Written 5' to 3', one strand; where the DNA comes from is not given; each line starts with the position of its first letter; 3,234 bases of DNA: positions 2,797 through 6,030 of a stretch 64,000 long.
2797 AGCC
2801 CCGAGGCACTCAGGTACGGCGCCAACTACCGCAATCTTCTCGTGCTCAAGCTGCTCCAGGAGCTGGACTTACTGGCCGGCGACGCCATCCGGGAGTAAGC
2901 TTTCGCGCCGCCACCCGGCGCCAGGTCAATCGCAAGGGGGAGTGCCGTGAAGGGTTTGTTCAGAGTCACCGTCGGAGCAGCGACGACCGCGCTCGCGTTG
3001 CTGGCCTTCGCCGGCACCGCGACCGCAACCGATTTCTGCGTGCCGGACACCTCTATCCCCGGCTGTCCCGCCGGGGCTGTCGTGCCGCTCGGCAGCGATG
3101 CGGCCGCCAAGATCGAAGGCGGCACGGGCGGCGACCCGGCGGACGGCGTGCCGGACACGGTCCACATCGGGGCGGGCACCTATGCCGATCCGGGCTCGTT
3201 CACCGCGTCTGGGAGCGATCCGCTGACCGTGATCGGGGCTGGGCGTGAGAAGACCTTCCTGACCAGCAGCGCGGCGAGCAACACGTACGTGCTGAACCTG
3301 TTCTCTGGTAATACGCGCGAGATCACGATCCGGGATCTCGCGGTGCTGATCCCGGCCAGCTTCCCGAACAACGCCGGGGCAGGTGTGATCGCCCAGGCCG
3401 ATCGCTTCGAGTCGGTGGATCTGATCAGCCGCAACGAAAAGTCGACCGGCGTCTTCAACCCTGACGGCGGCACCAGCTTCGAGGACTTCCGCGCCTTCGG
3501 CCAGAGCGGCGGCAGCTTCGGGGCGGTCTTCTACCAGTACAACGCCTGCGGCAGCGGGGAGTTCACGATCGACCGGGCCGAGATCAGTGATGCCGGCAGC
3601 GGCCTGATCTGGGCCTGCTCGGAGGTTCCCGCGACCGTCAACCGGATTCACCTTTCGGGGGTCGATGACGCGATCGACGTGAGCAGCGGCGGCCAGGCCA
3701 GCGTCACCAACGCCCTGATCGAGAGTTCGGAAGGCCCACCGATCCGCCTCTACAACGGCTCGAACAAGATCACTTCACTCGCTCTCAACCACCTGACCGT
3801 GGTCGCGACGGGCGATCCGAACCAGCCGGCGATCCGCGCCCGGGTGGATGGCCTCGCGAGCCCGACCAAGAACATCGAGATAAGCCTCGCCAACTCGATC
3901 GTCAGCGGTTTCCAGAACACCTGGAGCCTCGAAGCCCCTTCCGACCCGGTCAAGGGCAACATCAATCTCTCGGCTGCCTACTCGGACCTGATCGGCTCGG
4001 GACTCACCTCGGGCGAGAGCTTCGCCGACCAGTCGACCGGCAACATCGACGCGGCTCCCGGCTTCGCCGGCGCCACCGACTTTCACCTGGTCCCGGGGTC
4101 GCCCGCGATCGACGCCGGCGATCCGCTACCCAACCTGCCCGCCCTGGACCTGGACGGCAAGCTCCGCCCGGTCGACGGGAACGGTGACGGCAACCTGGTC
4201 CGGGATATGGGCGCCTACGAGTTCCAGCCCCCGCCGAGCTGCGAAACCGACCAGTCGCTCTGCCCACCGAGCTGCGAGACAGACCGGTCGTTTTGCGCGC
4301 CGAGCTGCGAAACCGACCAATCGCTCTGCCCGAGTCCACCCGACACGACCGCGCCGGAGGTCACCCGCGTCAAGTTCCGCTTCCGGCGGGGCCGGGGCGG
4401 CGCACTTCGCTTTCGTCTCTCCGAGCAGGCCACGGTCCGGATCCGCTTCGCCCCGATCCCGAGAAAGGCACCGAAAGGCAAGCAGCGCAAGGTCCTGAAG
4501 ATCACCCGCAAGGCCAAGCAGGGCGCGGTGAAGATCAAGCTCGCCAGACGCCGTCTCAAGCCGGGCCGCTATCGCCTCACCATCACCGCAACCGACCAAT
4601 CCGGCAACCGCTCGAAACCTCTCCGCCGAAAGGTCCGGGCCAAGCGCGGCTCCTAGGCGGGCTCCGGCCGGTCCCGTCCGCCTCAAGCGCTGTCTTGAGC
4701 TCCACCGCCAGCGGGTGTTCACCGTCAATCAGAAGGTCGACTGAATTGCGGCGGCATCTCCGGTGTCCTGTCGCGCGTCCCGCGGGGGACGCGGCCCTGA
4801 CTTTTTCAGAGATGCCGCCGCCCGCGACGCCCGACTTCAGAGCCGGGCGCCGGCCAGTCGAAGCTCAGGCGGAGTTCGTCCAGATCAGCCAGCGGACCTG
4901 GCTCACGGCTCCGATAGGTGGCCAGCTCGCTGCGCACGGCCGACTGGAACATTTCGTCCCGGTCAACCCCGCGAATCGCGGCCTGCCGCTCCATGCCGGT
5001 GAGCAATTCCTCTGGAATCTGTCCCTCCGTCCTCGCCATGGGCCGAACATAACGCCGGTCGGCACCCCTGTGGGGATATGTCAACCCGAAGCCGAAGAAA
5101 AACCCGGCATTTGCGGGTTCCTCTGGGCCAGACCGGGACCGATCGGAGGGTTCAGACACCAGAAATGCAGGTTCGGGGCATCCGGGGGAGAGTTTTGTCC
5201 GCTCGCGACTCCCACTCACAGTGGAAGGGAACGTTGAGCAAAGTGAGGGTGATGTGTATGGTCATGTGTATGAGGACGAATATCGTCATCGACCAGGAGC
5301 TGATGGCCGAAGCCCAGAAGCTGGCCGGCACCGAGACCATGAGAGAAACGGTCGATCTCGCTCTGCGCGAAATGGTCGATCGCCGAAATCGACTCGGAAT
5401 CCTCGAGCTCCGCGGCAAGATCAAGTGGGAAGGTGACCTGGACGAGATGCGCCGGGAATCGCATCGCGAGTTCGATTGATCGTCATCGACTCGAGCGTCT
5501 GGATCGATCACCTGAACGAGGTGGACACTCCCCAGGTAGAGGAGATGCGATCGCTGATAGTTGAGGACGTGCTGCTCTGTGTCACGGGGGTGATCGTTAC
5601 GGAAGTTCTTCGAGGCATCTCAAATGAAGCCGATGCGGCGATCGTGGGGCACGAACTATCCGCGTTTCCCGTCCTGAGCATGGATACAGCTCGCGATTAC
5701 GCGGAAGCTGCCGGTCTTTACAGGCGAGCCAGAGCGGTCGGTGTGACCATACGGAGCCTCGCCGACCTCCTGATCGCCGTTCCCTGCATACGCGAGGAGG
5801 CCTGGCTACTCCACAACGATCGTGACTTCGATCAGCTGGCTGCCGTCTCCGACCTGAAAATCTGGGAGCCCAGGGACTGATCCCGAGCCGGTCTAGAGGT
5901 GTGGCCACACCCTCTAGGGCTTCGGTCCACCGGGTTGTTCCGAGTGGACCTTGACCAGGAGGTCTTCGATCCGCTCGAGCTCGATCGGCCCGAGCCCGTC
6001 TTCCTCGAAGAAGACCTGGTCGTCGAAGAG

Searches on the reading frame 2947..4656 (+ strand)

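Call 3: search_protein_families(library=pfam, proteins=[window:2947-4656:+], max_evalue=1)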
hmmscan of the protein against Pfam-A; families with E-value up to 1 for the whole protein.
window:2947-4656:+ (569 aa): 5 families
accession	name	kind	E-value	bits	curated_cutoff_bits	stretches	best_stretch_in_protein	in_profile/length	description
PF19077.6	Big_13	-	0.006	17.5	27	1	520-557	56-92/102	Bacterial Ig-like domain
PF18981.6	InlK_D3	-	0.069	13.7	25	1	538-560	48-70/75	Internalin K domain (D3/D4)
PF16403.11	Bact_surface_Ig-like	-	0.17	12.4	27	1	538-563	45-69/71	Bacterial surface protein, Ig-like domain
PF11797.14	WxLIP_HBD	-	0.31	11.4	28.9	1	528-552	93-117/138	WxL Interacting Protein, host binding domain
PF15418.12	DUF4625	-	0.33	11.7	27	1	537-557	103-123/131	Domain of unknown function (DUF4625)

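Call 4: search_protein_families(library=ncbifam, proteins=[window:2947-4656:+], max_evalue=1)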
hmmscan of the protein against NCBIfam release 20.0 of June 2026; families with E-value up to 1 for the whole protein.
window:2947-4656:+ (569 aa): 3 families
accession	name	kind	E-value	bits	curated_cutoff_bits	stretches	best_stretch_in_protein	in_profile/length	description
NF041518.1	choice_anch_Q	domain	1.2e-09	38.2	25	1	378-427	16-58/58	choice-of-anchor Q domain-containing protein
NF033510.3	Ca_tandemer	repeat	0.069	13.5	50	0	535-556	75-96/96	Ca2+-stabilized repeat-containing adhesin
NF033707.1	T9SS_sortase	equivalog_domain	0.32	8.5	420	1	522-557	948-981/1095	type IX secretion system sortase PorU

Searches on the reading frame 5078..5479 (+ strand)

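Call 58: search_protein_families(library=pfam, proteins=[window:5078-5479:+], max_evalue=1)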
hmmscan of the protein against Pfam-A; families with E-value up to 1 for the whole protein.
window:5078-5479:+ (133 aa): 2 families
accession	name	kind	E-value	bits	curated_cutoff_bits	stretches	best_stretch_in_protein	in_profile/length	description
PF09957.15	VapB_antitoxin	-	1.6e-13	50.7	23.4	1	65-111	1-47/47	Bacterial antitoxin of type II TA system, VapB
PF00474.23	SSF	-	0.1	11.9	22.8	1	33-86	219-273/406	Sodium:solute symporter family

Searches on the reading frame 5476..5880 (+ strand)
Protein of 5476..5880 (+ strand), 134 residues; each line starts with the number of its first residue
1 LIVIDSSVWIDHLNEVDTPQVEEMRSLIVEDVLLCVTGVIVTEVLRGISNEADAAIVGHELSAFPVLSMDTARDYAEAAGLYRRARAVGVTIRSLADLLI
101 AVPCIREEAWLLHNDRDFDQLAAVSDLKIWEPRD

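Call 58: search_protein_families(library=pfam, proteins=[window:5476-5880:+], max_evalue=1)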
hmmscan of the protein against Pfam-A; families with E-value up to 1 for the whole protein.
window:5476-5880:+ (134 aa): 5 families
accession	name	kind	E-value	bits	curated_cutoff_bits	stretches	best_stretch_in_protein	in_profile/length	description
PF01850.27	PIN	-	2.3e-12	48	23.6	1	2-122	1-118/120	PIN domain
PF16289.11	PIN_12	-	0.0057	17.5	32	1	2-55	1-56/172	PIN domain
PF01035.26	DNA_binding_1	-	0.026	14.8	27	1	64-106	13-54/81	6-O-methylguanine DNA methyltransferase, DNA binding domain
PF02686.20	GatC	-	0.064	13.9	23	1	9-32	19-45/66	Glu-tRNAGln amidotransferase C subunit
PF25595.1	Phage_TTP_16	-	0.13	12.6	27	1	36-93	103-157/167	Phage tail tube protein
